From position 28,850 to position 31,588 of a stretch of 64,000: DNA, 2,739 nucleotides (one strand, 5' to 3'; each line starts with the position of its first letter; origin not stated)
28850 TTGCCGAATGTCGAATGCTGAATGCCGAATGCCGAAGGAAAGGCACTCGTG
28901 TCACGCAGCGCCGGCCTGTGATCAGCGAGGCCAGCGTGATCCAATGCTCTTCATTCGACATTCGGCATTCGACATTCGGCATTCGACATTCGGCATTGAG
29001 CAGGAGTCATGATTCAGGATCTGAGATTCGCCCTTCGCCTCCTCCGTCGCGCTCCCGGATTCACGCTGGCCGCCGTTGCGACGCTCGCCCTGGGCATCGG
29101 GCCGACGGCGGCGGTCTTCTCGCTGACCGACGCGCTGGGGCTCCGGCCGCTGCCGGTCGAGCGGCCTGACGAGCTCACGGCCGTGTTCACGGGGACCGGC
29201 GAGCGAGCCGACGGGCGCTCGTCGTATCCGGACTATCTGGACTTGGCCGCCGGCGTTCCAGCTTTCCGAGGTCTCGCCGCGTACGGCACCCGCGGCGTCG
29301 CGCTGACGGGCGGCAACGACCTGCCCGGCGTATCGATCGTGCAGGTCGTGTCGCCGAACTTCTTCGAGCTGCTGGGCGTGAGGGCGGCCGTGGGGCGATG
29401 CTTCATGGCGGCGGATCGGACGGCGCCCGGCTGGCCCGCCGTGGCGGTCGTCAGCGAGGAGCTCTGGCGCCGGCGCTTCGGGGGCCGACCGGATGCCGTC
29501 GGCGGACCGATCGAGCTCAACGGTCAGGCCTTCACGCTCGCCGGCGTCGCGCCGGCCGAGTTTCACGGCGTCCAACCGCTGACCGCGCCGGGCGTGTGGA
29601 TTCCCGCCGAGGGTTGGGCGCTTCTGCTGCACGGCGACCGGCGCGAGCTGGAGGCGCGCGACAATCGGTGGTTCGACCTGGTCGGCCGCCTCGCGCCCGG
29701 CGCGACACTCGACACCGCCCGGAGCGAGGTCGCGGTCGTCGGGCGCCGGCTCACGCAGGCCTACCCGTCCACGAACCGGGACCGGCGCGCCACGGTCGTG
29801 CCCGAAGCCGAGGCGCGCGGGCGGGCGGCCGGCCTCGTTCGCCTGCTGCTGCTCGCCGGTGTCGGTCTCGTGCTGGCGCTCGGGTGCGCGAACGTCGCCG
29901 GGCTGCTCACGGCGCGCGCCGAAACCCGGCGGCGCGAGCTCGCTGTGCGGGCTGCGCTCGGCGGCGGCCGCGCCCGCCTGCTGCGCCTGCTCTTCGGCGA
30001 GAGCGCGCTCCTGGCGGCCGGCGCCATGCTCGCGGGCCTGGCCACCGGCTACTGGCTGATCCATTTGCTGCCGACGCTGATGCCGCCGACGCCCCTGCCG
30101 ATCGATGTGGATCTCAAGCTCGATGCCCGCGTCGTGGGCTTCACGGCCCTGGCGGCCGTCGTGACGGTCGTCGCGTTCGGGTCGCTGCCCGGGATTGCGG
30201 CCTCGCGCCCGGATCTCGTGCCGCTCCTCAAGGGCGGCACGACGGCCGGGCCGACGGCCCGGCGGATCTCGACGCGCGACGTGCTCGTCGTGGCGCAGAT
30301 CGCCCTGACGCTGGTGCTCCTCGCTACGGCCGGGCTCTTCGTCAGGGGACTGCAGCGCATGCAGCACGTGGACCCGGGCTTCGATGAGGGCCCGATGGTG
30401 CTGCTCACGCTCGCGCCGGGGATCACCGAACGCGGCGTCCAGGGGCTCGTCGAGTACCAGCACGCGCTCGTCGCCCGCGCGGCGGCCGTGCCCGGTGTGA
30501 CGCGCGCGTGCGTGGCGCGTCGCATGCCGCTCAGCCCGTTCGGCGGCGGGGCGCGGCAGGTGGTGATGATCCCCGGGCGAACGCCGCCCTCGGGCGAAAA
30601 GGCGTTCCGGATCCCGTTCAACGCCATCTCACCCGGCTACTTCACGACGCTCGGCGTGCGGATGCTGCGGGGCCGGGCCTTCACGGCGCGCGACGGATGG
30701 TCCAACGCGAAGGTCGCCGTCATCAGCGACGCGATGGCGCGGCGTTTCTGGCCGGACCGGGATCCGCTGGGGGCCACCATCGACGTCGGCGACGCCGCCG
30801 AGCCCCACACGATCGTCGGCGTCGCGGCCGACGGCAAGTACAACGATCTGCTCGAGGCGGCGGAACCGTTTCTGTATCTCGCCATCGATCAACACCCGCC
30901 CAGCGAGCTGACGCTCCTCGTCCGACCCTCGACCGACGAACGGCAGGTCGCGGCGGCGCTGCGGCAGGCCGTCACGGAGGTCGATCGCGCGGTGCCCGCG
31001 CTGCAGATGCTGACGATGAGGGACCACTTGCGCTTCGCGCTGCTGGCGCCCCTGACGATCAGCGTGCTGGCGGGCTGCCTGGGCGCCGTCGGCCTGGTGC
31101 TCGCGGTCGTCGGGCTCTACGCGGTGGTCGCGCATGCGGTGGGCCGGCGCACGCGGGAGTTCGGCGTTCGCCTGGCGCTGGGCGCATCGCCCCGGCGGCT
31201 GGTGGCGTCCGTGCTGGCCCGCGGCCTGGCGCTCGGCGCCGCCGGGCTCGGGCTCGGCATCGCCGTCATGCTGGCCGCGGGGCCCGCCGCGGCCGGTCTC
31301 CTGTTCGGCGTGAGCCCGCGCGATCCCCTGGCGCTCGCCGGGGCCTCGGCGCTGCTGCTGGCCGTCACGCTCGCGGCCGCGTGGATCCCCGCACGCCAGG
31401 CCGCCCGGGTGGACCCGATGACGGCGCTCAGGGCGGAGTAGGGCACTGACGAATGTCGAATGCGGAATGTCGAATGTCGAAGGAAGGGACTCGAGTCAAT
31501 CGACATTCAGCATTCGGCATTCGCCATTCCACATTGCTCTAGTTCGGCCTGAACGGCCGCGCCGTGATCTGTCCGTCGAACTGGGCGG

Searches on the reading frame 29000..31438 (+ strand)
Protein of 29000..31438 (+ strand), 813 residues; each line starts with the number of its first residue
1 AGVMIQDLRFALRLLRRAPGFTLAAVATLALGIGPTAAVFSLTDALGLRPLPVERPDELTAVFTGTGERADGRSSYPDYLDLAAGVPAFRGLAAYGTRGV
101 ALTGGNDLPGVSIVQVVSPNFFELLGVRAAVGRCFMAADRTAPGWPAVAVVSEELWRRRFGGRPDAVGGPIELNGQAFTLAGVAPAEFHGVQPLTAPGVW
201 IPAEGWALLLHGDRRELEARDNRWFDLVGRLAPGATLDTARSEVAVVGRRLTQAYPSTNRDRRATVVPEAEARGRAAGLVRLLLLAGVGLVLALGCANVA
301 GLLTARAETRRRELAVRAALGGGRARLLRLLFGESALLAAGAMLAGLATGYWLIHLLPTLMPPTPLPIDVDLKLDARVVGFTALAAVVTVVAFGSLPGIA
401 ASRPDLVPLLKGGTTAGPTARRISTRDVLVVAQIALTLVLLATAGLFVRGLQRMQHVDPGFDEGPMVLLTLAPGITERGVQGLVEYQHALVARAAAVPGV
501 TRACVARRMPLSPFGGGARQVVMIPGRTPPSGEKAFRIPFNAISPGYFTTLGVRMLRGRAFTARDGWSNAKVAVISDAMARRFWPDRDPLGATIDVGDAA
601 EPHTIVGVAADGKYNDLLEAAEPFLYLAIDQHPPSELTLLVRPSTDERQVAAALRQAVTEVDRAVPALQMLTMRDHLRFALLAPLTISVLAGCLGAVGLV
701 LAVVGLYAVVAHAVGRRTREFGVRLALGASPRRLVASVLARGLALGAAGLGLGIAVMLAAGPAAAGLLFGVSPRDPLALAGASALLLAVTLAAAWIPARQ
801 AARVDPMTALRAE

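Call 41: search_protein_families(library=pfam, proteins=[window:29000-31438:+], max_evalue=0.0001)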
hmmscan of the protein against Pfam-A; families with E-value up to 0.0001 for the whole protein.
window:29000-31438:+ (813 aa): 2 families
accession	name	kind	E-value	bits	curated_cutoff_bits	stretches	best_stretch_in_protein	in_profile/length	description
PF12704.14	MacB_PCD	-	2.6e-38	132.8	27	2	22-244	1-204/207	MacB-like periplasmic core domain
PF02687.27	FtsX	-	9.2e-25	87.5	25.5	2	694-806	3-120/120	FtsX-like permease C-terminal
